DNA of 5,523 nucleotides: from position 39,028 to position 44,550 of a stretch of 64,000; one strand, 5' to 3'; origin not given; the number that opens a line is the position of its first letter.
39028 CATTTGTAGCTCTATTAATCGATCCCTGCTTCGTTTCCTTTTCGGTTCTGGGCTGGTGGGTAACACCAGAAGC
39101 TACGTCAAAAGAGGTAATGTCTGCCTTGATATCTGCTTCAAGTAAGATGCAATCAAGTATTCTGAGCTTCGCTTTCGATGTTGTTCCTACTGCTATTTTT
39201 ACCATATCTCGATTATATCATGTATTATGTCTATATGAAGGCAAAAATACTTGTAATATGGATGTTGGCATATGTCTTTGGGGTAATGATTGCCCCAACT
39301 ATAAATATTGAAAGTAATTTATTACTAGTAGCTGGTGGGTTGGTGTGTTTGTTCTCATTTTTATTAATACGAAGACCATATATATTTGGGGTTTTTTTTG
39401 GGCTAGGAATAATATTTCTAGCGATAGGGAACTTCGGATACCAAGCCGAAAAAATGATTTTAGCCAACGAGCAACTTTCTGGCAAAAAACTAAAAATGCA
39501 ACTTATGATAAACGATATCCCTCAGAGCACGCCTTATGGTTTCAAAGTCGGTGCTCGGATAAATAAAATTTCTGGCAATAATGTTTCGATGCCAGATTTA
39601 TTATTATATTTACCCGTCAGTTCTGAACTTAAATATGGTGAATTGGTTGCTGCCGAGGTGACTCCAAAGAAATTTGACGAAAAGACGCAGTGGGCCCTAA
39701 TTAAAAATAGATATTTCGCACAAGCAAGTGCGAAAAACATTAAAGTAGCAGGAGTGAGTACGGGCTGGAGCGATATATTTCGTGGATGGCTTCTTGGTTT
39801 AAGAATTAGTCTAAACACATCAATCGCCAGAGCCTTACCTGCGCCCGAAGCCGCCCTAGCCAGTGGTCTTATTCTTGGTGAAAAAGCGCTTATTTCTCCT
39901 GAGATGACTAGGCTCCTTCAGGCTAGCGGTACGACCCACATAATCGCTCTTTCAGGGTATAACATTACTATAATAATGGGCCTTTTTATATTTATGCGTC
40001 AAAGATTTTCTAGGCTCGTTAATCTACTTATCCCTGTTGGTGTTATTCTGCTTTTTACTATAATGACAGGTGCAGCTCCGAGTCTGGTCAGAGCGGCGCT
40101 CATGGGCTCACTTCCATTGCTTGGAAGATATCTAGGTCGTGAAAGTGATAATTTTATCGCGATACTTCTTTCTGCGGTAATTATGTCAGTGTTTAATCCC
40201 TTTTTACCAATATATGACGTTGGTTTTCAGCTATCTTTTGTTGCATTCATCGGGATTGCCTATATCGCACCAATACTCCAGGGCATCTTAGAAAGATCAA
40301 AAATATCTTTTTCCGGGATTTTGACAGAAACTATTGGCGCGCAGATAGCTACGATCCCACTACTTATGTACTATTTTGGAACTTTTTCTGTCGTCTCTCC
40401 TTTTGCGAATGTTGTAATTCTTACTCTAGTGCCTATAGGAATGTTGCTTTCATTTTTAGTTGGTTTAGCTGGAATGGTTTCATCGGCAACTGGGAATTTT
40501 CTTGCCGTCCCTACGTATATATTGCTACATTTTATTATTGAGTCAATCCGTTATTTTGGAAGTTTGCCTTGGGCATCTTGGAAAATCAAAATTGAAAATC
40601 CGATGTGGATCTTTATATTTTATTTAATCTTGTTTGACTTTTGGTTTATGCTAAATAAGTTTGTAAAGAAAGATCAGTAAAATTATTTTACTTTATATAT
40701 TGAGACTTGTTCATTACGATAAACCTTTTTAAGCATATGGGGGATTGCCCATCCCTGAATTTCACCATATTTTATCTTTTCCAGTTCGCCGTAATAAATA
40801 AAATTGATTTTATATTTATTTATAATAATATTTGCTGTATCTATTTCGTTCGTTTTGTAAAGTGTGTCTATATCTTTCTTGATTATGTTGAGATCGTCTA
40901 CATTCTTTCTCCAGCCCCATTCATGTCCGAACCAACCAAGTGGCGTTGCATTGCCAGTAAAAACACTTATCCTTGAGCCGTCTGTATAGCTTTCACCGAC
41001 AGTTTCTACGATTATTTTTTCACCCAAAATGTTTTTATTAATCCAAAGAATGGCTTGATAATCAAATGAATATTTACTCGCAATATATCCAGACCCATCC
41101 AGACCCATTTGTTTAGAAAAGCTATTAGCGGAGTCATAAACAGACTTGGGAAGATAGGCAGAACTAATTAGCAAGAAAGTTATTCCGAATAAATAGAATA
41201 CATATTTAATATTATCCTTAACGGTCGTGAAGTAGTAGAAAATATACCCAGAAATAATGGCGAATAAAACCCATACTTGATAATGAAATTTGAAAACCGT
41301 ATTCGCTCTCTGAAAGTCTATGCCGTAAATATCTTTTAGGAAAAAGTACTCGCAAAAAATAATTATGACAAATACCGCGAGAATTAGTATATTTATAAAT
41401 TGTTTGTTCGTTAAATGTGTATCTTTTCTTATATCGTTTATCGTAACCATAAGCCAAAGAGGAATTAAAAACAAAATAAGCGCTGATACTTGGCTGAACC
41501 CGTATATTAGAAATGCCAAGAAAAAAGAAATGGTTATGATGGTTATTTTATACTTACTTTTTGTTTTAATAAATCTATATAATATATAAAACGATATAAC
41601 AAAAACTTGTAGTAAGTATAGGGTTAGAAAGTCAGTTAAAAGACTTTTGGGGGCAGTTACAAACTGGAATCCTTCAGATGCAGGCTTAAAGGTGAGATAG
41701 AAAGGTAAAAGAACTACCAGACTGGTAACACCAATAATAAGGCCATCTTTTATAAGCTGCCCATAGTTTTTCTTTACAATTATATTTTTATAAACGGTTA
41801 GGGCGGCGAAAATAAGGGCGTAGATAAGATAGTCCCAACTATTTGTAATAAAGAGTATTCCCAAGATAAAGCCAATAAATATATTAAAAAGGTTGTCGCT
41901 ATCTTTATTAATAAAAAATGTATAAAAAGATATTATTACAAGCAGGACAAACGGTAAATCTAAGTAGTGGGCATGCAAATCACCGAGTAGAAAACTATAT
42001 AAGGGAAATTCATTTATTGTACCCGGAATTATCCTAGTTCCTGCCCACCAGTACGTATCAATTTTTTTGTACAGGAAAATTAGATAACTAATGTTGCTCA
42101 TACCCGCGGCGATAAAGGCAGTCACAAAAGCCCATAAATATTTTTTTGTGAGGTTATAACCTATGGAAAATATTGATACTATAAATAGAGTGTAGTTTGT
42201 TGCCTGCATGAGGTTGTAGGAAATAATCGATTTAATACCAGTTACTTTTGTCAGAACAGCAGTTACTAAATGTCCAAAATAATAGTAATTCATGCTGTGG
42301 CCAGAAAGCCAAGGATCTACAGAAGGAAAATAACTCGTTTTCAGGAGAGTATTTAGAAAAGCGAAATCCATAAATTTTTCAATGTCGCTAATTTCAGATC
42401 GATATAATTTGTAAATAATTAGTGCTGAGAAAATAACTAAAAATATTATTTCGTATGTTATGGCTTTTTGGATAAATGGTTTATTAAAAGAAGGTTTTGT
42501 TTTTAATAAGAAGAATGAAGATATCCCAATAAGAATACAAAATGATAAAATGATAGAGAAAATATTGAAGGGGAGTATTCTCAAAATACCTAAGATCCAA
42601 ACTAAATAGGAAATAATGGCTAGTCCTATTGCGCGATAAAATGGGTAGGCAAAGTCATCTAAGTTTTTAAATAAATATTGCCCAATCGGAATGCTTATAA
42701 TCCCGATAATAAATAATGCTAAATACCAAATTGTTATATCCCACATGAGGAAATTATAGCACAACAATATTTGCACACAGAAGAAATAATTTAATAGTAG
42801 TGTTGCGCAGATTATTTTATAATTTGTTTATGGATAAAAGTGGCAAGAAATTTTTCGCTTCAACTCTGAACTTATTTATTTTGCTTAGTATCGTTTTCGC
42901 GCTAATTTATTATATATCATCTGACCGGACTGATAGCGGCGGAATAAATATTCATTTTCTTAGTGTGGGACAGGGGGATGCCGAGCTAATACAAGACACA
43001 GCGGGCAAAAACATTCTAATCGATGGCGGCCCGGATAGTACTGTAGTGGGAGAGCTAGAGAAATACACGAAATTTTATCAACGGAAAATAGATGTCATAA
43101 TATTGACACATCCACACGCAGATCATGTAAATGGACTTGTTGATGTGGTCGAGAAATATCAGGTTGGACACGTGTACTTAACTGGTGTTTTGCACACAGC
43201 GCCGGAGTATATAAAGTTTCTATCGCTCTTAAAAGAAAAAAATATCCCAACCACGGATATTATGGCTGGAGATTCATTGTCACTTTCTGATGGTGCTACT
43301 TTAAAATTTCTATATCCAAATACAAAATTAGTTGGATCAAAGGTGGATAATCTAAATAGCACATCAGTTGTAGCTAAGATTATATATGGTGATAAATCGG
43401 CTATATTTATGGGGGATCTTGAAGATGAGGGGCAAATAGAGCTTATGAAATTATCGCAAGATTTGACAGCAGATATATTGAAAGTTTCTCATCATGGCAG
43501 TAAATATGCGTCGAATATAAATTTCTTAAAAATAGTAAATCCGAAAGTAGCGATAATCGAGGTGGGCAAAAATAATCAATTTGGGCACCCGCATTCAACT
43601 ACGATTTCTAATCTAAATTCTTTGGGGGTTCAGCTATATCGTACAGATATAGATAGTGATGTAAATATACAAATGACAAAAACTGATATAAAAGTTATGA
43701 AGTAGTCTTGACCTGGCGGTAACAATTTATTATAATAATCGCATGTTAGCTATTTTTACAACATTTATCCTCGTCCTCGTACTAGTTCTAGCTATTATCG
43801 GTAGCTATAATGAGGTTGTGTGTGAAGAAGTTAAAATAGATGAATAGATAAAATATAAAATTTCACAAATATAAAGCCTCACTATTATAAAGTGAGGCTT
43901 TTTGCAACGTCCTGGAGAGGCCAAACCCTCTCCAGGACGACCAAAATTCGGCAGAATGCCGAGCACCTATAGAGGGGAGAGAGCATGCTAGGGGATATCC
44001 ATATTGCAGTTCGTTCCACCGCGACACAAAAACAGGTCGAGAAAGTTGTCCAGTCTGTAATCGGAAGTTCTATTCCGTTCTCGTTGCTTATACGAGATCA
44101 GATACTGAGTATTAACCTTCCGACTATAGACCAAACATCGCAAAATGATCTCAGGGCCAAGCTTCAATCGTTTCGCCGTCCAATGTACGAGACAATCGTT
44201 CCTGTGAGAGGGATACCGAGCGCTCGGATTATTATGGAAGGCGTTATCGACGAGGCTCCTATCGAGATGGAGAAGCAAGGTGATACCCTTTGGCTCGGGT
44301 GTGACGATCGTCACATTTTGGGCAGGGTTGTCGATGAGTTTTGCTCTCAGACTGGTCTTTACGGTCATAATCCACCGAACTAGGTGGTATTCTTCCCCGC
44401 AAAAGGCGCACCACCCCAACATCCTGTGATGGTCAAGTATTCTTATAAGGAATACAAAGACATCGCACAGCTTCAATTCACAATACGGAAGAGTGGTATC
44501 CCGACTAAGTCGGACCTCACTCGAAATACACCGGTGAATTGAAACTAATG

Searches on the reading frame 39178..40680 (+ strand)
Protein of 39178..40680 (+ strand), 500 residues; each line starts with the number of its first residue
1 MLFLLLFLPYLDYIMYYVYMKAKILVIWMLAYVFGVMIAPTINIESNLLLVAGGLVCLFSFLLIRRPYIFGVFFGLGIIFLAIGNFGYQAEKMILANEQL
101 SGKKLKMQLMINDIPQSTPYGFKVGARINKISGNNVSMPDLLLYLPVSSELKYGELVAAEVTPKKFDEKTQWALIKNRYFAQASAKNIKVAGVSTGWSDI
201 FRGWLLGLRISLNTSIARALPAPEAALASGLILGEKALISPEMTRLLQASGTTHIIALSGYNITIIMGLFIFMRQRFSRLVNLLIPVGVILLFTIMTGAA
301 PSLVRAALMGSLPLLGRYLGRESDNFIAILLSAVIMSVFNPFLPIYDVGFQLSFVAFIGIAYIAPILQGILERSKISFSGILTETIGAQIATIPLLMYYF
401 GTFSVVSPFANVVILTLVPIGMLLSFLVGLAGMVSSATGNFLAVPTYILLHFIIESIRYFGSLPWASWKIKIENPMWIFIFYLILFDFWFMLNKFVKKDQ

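Call 59: search_protein_families(library=ncbifam, proteins=[window:39178-40680:+], max_evalue=0.00001)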
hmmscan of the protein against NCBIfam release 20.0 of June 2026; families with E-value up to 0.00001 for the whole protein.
window:39178-40680:+ (500 aa): 3 families
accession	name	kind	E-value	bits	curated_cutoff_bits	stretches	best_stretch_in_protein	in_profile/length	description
TIGR00361.1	ComEC_Rec2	equivalog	2.2e-20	72.4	190.05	1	161-459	78-380/663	DNA internalization-related competence protein ComEC/Rec2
TIGR00360.1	ComEC_N-term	subfamily_domain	2.8e-19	70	36.5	1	252-419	1-165/171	ComEC/Rec2-related protein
NF008580.0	PRK11539.1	equivalog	2.6e-08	32.7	969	1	225-439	200-422/758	ComEC family protein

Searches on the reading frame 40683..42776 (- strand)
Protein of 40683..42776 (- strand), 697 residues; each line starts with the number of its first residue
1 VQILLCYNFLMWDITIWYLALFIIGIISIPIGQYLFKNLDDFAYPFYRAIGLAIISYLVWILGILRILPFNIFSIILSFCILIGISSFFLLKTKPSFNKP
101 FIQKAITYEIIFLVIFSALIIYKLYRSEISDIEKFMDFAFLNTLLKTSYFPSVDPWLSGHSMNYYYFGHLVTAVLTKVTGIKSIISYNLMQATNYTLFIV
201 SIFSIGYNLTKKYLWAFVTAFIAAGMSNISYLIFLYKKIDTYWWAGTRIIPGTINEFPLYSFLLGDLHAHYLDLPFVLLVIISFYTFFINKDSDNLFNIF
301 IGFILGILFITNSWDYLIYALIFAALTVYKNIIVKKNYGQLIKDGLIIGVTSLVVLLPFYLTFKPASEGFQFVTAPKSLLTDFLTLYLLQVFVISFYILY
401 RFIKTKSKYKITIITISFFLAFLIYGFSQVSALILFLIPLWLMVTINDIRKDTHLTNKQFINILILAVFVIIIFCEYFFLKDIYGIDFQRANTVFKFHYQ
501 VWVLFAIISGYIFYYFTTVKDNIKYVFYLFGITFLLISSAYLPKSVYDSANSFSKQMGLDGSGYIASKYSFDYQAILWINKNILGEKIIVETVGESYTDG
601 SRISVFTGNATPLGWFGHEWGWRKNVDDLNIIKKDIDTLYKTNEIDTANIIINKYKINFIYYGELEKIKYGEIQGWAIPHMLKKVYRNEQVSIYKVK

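Call 59: search_protein_families(library=ncbifam, proteins=[window:40683-42776:-], max_evalue=0.00001)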
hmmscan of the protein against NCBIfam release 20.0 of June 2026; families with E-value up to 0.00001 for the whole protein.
window:40683-42776:- (697 aa): 1 family
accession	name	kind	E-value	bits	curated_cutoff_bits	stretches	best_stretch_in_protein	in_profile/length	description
TIGR03662.1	Chlor_Arch_YYY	subfamily_domain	3e-142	475.8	300.25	1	14-697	5-727/727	chlor_Arch_YYY domain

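Call 80: list_cluster_members(proteins=[window:40683-42776:-, window:39178-40680:+, window:26412-27176:-])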
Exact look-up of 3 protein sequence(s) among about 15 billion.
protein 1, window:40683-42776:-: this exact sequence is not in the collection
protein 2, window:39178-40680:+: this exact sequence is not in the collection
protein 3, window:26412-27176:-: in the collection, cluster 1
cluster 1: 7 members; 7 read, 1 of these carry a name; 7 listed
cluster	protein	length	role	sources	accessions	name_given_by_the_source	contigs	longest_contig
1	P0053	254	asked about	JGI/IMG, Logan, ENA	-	-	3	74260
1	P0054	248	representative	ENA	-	-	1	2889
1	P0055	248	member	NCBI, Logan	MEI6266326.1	MAG: helix-turn-helix domain-containing protein [bacterium]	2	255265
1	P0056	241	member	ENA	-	-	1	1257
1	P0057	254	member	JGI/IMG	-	-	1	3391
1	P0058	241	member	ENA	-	-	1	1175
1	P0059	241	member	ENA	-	-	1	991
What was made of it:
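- Tried and rejected: Cluster look-up only says 'MAG ... [bacterium]' (call 80).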

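Call 87: find_encoding_contigs(protein=P0055, flank=6000, max_places=4)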
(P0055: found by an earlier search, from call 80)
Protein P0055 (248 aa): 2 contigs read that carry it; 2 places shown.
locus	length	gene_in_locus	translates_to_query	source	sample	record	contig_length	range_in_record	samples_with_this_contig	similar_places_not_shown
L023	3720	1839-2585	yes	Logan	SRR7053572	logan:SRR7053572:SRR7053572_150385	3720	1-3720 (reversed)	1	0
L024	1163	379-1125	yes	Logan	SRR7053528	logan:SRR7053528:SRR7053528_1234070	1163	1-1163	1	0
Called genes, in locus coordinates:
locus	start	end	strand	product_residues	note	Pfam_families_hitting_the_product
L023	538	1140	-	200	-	-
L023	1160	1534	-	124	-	-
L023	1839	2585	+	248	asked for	PF01978:TrmB, PF12802:MarR_2 (weak), PF13412:HTH_24 (weak)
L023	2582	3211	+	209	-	PF03009:GDPD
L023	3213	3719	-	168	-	?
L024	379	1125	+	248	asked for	PF01978:TrmB, PF12802:MarR_2 (weak), PF13412:HTH_24 (weak)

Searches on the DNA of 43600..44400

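Call 77: search_rna_families(source=window, start=43600, end=44400, threshold=evalue, max_evalue=1)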
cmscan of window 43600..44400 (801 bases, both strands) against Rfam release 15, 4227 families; matches with E-value up to 1: 4.
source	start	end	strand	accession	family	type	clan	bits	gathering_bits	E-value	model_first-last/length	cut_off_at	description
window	43845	43901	+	RF02844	RefA9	Gene; antisense;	-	26.3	49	0.11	1-64/64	no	Enterococcus sRNA A9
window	43689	43941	+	RF02590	Spy1186876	Gene; sRNA;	-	21.6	208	0.02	1-243/243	no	S. pyogenes small RNA 1186876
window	43651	43708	+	RF00281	SNORD47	Gene; snRNA; snoRNA; CD-box;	-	20.2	50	0.53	1-77/77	no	Small nucleolar RNA SNORD47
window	43761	43903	+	RF01822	RsaJ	Gene; sRNA;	-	15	100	0.56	1-287/287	no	RNA Staph. aureus A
